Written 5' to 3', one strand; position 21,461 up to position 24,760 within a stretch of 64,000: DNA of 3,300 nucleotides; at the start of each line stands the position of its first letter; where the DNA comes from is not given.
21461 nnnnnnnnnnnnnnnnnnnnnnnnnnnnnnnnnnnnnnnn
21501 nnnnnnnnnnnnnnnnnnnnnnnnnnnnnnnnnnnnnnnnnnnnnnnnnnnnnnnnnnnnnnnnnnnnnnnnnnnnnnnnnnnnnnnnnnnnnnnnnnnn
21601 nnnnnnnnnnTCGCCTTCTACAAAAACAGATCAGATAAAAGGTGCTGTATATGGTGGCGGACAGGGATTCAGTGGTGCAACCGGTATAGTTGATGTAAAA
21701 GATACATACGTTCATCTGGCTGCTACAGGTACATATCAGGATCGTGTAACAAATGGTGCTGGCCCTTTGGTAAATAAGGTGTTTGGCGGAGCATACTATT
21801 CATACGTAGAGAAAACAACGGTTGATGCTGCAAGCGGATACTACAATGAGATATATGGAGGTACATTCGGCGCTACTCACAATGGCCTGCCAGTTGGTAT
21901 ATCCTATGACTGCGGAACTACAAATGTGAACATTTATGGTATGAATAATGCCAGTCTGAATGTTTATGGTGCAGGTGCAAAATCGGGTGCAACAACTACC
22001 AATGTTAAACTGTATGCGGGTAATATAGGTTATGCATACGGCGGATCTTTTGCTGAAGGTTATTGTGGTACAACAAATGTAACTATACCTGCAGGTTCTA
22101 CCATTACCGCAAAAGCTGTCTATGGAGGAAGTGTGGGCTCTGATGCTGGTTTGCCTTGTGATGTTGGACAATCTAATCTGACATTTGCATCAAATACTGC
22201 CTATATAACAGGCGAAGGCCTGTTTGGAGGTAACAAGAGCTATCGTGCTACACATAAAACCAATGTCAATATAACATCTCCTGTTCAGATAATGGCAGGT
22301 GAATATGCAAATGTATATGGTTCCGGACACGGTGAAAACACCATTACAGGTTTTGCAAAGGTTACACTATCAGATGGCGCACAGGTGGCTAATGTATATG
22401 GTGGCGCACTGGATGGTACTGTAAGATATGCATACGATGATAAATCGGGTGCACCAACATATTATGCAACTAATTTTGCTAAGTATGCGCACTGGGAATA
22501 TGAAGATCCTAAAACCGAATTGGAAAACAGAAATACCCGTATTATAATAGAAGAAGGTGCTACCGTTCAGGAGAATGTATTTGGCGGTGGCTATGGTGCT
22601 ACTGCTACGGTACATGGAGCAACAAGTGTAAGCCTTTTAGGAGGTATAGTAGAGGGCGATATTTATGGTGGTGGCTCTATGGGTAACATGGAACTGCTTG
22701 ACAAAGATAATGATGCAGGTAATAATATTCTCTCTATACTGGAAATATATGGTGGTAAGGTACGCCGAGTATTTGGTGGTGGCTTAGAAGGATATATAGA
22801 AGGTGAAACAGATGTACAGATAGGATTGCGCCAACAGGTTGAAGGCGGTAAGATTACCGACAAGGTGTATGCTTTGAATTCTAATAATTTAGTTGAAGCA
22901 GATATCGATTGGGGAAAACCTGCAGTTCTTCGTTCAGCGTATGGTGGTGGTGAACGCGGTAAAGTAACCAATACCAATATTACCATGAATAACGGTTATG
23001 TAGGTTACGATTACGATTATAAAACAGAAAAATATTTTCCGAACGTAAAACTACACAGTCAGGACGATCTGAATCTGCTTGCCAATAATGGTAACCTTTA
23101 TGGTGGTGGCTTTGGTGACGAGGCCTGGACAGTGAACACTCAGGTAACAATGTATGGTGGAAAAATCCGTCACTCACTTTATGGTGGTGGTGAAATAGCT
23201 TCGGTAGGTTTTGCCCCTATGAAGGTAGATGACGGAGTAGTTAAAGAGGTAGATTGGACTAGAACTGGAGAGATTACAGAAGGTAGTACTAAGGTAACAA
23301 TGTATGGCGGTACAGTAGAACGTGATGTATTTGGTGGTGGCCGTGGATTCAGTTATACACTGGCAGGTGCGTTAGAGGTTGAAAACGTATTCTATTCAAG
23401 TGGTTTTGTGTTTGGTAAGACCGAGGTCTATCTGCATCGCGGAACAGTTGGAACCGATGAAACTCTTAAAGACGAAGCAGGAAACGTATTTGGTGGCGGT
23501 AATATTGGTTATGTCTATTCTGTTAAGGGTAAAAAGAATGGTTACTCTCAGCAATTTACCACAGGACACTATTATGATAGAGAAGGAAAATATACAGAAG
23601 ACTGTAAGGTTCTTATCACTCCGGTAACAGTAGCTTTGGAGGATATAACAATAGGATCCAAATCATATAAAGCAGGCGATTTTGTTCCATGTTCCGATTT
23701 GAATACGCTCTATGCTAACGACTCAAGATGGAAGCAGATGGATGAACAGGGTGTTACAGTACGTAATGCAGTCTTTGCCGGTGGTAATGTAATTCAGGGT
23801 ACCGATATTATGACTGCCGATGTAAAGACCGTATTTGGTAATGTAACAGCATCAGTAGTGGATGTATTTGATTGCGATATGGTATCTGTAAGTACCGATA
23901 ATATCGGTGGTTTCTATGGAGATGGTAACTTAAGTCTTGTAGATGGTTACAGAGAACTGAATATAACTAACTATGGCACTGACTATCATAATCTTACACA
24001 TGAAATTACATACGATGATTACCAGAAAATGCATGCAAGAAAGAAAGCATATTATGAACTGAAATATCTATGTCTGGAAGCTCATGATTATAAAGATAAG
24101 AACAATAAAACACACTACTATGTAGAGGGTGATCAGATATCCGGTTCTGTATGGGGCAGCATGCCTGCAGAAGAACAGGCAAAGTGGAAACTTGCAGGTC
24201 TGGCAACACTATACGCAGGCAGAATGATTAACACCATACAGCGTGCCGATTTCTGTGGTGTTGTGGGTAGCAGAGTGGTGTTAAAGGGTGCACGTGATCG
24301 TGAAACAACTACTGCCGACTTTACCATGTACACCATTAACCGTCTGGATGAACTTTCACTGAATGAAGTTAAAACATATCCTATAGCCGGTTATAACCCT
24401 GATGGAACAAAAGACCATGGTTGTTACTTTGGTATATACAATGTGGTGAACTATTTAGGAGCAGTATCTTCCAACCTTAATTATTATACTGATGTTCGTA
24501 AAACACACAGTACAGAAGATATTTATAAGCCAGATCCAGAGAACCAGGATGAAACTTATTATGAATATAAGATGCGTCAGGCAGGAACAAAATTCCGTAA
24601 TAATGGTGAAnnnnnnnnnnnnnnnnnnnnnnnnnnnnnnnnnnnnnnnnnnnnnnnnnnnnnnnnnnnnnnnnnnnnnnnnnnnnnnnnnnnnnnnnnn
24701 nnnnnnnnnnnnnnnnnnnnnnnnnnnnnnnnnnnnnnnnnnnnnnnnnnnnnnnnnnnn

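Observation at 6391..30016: Oversized type V pilus-like locus: barrel, anchor-like lipoprotein, nine tandem fimbrillin-like paralogs and a 3801-aa T9SS cargo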

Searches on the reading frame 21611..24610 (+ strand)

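Call 11: search_protein_families(library=pfam, proteins=[window:21611-24610:+], max_evalue=10)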
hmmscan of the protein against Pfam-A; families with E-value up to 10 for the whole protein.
window:21611-24610:+ (1000 aa): 2 families
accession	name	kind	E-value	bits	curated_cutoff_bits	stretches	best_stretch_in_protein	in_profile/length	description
PF19605.4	DUF6110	-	0.22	12.1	26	1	733-762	19-49/85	Family of unknown function (DUF6110)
PF18492.6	ORF_2_N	-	0.35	11.5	29.2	1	197-261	6-68/122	Open reading frame 2 N-terminal domain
